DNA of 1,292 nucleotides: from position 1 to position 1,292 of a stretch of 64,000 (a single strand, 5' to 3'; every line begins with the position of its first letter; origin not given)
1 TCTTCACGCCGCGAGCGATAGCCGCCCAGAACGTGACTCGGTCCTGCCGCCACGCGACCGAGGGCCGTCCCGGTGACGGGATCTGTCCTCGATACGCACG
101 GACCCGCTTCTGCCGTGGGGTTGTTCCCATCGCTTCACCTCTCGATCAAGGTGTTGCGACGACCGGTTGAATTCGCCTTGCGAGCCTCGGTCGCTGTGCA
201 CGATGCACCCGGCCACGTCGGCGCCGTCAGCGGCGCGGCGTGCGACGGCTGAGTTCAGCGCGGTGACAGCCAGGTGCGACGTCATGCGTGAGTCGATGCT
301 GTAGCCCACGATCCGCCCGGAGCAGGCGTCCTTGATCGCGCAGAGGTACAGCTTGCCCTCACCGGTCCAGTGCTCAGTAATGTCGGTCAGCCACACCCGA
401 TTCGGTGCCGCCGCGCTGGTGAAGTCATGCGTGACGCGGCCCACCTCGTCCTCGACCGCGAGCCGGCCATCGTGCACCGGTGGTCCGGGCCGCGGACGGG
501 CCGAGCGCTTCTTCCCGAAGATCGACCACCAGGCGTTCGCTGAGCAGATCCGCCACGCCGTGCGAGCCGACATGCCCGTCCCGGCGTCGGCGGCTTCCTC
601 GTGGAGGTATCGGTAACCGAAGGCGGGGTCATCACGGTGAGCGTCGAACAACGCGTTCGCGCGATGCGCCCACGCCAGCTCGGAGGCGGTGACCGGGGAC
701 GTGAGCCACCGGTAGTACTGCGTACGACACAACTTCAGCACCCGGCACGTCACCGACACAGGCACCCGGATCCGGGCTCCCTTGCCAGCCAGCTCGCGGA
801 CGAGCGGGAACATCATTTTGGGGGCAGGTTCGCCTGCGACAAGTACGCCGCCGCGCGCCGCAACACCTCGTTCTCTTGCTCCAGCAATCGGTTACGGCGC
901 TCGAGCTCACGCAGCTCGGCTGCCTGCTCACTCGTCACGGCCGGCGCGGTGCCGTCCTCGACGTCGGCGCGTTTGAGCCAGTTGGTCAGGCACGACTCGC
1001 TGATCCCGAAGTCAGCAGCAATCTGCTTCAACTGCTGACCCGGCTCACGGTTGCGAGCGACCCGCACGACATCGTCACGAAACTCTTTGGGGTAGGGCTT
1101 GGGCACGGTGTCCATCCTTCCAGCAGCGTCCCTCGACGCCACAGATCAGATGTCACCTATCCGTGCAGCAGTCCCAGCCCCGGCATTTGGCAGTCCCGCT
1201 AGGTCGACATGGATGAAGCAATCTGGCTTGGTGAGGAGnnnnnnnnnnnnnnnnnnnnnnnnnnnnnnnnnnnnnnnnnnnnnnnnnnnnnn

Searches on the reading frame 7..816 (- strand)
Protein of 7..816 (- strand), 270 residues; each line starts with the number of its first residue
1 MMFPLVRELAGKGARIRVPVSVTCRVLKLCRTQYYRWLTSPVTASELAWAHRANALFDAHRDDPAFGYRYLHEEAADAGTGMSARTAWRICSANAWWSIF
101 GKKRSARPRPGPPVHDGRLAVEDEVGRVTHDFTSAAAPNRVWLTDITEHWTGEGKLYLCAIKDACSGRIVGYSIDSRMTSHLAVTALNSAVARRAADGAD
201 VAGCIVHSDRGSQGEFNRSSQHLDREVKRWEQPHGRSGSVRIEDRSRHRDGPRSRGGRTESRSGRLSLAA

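Call 5: search_protein_families(library=pfam, proteins=[window:7-816:-], max_evalue=0.01)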
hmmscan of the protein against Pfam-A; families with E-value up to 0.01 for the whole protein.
window:7-816:- (270 aa): 2 families
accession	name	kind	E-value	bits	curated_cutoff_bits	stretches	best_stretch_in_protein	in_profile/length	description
PF00665.32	rve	-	9.8e-16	58.3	32.6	1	136-213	2-77/102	Integrase core domain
PF13518.12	HTH_28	-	0.0019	18.7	25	0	17-38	13-33/52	Helix-turn-helix domain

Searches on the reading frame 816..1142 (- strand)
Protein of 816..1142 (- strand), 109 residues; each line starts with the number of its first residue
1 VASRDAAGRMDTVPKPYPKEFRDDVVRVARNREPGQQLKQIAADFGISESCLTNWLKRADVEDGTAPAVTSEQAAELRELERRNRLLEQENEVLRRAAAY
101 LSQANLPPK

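Call 5: search_protein_families(library=pfam, proteins=[window:816-1142:-], max_evalue=0.01)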
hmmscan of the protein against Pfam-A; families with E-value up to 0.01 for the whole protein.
window:816-1142:- (109 aa): 4 families
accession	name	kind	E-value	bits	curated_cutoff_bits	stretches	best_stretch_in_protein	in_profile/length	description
PF01527.26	HTH_Tnp_1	-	5.5e-08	33.4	24.1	1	17-91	7-74/75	Transposase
PF13384.12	HTH_23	-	5.2e-05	23.4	24.6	1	33-58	16-40/50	Homeodomain-like domain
PF01166.23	TSC22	-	0.0064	17.1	30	1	77-98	23-44/57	TSC-22/dip/bun family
PF13518.12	HTH_28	-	0.0081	16.7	25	0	38-60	15-37/52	Helix-turn-helix domain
